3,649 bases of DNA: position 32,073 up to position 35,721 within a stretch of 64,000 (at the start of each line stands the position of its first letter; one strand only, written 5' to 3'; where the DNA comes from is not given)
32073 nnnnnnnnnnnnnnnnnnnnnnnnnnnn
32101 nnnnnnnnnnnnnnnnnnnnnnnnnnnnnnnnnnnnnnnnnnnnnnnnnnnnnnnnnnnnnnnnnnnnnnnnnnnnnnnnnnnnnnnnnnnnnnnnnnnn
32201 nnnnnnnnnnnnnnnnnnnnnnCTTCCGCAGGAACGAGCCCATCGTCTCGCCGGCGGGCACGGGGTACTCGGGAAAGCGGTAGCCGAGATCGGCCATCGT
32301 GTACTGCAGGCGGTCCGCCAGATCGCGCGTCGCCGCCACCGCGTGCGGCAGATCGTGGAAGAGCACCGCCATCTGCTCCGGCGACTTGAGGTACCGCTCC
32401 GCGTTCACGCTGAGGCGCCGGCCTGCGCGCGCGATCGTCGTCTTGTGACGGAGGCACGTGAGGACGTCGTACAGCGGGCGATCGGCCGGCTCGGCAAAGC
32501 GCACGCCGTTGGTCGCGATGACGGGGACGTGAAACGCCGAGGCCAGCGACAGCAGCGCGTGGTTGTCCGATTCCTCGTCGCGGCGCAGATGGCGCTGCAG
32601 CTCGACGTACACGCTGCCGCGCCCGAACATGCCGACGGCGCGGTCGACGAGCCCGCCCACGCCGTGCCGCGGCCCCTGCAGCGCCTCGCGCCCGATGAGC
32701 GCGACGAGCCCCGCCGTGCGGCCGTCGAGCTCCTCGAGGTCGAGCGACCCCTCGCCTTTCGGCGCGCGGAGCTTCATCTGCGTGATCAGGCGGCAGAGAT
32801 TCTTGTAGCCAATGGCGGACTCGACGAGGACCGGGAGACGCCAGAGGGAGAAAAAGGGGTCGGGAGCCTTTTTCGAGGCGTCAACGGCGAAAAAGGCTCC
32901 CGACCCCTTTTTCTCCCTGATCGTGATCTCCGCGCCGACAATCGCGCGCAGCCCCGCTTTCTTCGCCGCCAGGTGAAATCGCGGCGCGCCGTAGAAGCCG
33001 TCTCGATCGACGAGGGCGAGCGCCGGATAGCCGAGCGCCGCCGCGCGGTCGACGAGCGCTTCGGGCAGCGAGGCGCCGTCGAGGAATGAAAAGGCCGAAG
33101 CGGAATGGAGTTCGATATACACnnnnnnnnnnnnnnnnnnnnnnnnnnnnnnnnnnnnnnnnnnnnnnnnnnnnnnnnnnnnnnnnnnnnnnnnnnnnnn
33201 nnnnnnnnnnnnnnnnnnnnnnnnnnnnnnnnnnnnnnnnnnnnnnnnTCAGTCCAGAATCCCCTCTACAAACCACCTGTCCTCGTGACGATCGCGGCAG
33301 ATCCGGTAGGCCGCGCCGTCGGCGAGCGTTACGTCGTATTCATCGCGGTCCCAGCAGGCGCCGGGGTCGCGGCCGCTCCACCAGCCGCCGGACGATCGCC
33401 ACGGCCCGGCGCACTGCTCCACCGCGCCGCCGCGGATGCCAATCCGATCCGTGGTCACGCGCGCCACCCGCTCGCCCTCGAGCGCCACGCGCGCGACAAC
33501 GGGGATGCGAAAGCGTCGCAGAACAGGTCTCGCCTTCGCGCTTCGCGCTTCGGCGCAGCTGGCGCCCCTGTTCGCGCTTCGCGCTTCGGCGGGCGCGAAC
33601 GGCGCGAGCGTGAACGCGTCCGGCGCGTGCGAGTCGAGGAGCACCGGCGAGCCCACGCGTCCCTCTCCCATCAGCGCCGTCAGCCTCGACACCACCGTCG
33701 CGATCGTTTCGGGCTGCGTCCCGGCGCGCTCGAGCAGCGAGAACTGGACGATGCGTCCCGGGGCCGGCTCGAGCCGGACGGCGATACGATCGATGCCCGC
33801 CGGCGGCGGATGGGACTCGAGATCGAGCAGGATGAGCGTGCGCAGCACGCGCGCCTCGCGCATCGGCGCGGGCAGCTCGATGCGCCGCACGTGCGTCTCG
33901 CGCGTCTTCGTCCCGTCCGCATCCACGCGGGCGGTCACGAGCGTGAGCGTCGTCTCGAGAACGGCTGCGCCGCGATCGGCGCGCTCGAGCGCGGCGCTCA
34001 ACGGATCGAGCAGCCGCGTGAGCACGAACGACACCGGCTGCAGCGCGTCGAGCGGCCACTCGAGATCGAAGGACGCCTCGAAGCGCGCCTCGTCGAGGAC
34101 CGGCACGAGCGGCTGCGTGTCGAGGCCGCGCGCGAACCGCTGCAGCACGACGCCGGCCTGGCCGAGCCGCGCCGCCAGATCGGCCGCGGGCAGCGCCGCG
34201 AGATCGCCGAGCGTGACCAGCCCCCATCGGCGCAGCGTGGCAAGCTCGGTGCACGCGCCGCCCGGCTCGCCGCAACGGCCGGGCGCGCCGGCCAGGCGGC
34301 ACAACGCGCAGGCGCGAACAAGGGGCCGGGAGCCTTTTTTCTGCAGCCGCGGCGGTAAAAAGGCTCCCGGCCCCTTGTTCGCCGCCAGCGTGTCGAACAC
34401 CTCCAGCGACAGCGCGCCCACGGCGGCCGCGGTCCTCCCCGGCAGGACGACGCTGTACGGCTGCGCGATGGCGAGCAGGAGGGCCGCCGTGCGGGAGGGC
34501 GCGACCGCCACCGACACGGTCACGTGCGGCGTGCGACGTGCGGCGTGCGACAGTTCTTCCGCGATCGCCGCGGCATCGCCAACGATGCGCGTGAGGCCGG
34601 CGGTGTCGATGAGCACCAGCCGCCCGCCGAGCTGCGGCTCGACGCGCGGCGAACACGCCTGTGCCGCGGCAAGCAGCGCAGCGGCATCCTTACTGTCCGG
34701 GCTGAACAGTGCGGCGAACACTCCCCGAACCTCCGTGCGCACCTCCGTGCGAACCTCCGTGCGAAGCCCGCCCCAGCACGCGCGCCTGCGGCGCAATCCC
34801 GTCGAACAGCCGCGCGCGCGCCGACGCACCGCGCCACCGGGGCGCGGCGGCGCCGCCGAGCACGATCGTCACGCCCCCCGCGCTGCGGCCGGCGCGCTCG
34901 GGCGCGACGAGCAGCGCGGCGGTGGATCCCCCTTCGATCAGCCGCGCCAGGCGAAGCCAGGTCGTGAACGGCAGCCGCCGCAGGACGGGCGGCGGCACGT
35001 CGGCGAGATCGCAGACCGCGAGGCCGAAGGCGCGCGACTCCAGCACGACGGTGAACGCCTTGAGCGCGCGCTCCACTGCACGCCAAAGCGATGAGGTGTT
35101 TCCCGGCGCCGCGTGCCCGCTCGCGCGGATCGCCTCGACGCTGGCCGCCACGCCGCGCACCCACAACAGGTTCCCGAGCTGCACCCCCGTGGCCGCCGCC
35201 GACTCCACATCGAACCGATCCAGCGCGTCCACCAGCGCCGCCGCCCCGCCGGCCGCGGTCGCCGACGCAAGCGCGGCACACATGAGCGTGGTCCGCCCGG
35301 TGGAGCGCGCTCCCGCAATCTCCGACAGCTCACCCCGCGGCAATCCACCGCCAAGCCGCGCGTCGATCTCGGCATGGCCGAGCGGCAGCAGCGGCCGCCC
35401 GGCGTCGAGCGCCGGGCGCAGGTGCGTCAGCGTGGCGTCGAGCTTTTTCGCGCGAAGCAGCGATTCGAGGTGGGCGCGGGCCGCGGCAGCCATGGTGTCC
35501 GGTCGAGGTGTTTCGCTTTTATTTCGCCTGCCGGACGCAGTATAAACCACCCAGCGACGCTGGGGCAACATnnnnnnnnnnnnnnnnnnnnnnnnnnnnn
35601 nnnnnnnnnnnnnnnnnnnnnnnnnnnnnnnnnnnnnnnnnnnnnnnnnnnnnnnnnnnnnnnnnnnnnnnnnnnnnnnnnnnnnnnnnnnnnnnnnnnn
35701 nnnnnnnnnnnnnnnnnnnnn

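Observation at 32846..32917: Perfect 72-nt hairpin element inserted in frame into dnaE2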

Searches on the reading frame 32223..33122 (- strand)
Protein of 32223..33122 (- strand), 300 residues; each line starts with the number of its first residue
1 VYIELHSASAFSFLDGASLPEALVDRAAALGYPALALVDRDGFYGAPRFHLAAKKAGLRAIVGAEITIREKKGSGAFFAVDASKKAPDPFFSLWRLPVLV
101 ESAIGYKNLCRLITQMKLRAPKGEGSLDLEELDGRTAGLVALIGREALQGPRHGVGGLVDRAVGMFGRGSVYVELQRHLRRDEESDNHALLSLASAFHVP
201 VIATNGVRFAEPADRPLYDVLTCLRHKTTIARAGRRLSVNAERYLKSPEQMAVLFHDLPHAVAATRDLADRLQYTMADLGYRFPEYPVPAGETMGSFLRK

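Call 67: search_solved_structures(query=window:32223-33122:-, show_alignments=2)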
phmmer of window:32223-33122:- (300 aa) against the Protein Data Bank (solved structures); distinct sequences matched with E-value up to 0.001: 13.
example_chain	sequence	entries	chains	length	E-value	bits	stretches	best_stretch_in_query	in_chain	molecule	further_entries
4jom_A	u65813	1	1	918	3.4e-29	105.1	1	2-289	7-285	DNA polymerase III subunit alpha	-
2hnh_A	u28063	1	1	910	1.6e-28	102.9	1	3-289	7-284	DNA polymerase III alpha subunit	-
2hqa_A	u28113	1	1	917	1.6e-28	102.9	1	3-289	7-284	DNA polymerase III alpha subunit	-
5m1s_A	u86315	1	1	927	1.7e-28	102.9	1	3-289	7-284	DNA polymerase III subunit alpha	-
5fku_A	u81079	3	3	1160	3e-28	102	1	3-289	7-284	DNA POLYMERASE III SUBUNIT ALPHA | DNA POLYMERASE III ALPHA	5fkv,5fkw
4gx8_A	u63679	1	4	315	8.5e-28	100.5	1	3-273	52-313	DNA polymerase III subunit epsilon,DNA polymerase III subunit alpha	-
4gx9_A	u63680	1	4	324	9.5e-28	100.4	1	3-273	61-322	DNA polymerase III subunit epsilon,DNA polymerase III subunit alpha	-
5lew_A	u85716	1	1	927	4.7e-20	75.2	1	2-299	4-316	DNA polymerase III subunit alpha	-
7pu7_A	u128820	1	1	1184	7.5e-20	74.5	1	2-299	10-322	DNA polymerase III subunit alpha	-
2hpi_A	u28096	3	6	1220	8.6e-19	71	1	3-299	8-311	DNA polymerase III alpha subunit | DNA polymerase III subunit alpha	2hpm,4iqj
3e0d_A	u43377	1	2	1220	3.1e-18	69.2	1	3-299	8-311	DNA polymerase III subunit alpha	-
3f2b_A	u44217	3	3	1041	9.1e-07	31.5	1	3-217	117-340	DNA-directed DNA polymerase III alpha chain | GEOBACILLUS KAUSTOPHILUS DNA POLC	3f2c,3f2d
9qpc_A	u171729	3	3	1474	0.00034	23.1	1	3-69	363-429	DNA polymerase III PolC-type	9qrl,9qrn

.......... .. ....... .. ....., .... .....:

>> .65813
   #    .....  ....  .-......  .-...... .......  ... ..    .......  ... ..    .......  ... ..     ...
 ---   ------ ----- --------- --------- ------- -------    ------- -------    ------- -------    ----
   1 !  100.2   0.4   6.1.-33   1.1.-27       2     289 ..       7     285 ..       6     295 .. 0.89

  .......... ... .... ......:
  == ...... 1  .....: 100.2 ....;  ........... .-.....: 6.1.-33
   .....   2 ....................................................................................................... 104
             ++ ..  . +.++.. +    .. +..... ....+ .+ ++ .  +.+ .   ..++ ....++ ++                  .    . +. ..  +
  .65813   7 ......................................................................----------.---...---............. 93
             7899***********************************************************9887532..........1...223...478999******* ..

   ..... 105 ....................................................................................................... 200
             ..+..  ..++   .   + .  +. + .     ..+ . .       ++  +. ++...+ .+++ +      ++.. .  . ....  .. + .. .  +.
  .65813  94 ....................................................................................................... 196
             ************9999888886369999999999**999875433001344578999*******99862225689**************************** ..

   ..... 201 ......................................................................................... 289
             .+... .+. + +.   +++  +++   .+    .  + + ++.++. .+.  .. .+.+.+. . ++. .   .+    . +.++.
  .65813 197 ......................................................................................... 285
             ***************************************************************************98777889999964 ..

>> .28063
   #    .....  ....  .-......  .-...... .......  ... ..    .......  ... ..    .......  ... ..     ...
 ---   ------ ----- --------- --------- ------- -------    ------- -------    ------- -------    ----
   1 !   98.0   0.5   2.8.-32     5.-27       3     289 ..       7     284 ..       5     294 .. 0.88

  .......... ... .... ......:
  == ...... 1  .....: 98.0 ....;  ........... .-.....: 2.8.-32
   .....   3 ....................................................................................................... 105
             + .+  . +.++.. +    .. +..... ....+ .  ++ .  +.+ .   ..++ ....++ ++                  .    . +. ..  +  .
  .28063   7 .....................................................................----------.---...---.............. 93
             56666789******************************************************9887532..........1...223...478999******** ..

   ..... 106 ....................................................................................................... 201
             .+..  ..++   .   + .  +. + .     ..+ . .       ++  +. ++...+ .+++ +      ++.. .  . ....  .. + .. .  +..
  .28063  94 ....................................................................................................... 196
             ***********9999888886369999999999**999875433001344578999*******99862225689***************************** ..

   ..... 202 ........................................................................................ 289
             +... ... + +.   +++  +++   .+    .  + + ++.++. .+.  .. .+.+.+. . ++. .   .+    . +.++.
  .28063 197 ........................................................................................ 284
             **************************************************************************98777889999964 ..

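Call 75: predict_structure(alignment_id=A1)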
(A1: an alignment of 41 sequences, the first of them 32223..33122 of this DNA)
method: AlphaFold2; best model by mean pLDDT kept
length: 300 residues; sequences in the alignment: 41
mean_pLDDT: 76.1   pTM: 0.78
mean pLDDT of the five models: 76.1, 75.5, 74.4, 74.2, 73.3
residues with pLDDT >= 90: 91; 70-90: 99; 50-70: 71; < 50: 39
segments of 3 or more residues with pLDDT < 50: 1-17, 75-79, 81-87, 216-225
pLDDT, mean of each block of 10 residues (from residue 1): 43 49 83 85 77 90 87 53 49 83 92 85 79 94 85 76 94 83 82 95 73 50 51 65 81 93 94 85 64 64
secondary structure, 60 per line:
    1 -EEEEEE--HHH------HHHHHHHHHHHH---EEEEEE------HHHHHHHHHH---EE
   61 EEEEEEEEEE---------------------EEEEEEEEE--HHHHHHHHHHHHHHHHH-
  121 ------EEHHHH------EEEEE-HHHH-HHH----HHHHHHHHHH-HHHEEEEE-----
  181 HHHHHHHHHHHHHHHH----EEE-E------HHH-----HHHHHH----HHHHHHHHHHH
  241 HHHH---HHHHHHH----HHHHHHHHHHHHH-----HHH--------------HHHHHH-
elements in order: E2-7 H19-30 E34-39 H46-55 E59-70 E92-100 H103-119 H129-132 E139-143 H145-148 H157-166 E171-175 H181-196 E201-203 H220-225 H230-244 H248-254 H259-271 H294-299
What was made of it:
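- AlphaFold gives coil and low confidence for the insert (call 75).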

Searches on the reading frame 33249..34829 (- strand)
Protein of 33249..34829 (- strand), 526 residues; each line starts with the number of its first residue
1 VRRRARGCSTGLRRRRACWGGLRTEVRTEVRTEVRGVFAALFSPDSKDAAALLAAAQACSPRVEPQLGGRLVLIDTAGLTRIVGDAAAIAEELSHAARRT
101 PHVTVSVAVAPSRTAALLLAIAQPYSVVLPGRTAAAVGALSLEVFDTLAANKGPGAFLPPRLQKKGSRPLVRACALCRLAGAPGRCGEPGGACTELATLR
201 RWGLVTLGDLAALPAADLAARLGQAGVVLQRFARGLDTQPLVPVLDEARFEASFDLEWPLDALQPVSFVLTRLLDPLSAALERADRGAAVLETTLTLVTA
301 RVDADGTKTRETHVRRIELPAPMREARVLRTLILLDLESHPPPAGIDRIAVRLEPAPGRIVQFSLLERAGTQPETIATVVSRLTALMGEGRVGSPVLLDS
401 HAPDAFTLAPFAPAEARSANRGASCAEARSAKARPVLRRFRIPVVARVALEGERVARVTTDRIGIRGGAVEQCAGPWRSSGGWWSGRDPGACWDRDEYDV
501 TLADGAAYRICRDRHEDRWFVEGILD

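Call 11: search_protein_families(library=pfam, proteins=[window:33249-34829:-])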
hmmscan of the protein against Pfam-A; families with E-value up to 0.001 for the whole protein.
window:33249-34829:- (526 aa): 0 families

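Call 12: search_protein_families(library=ncbifam, proteins=[window:33249-34829:-])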
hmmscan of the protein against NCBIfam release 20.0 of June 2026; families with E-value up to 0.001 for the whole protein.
window:33249-34829:- (526 aa): 5 families
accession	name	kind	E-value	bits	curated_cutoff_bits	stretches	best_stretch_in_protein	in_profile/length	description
NF002848.0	PRK03103.1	subfamily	4.7e-07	28.6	381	1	198-353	197-347/410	DNA polymerase IV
NF002677.0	PRK02406.1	equivalog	1.9e-06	27.2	256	0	197-298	194-295/357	DNA polymerase IV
NF002882.0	PRK03348.1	equivalog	4.7e-05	22.3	389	1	197-288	194-286/461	DNA polymerase IV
NF003015.0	PRK03858.1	subfamily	6.7e-05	22.1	367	0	50-115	84-148/399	DNA polymerase IV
NF002751.0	PRK02794.1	equivalog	0.00011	21.3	371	1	197-301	225-327/425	DNA polymerase IV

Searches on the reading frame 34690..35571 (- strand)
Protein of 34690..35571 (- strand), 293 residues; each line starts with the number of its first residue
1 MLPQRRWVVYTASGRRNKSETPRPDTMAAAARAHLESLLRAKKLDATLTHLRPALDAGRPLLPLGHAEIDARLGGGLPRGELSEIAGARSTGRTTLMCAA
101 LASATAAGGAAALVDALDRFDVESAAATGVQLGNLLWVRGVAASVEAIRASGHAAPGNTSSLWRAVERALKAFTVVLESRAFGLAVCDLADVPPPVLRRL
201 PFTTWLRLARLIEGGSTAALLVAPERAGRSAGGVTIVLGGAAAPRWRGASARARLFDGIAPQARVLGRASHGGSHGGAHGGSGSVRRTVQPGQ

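Call 11: search_protein_families(library=pfam, proteins=[window:34690-35571:-])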
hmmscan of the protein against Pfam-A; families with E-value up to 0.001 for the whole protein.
window:34690-35571:- (293 aa): 1 family
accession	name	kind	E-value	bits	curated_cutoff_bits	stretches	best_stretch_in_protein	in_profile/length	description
PF00154.27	RecA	-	3.2e-11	43.6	27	1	64-136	35-108/262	recA bacterial DNA recombination protein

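Call 12: search_protein_families(library=ncbifam, proteins=[window:34690-35571:-])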
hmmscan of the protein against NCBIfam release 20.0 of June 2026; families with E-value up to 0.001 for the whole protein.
window:34690-35571:- (293 aa): 7 families
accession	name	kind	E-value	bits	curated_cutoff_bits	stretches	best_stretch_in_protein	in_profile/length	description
TIGR02012.1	tigrfam_recA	equivalog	9.6e-13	48.1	325.3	1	63-136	37-111/321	recombinase RecA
NF007072.0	PRK09519.1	equivalog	1.6e-10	40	1024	1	61-136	40-116/790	intein-containing recombinase RecA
NF033429.2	ImuA_translesion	equivalog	6.1e-10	39.3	150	1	58-171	12-111/181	translesion DNA synthesis-associated protein ImuA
NF006861.0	PRK09361.1-1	equivalog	7.5e-06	25.6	278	1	62-119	5-66/235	DNA repair and recombination protein RadB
NF058630.1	repair_Rv3395c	exception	3.1e-05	23.7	65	1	75-144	5-68/153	DnaE2-dependent mutagenesis accessory factor ImuA'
NF006320.0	PRK08533.1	equivalog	0.00027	20.6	215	1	65-99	9-42/230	flagellar accessory protein FlaH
NF052589.1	ArlH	equivalog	0.00094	18.9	215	0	64-96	4-36/229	archaellum protein ArlH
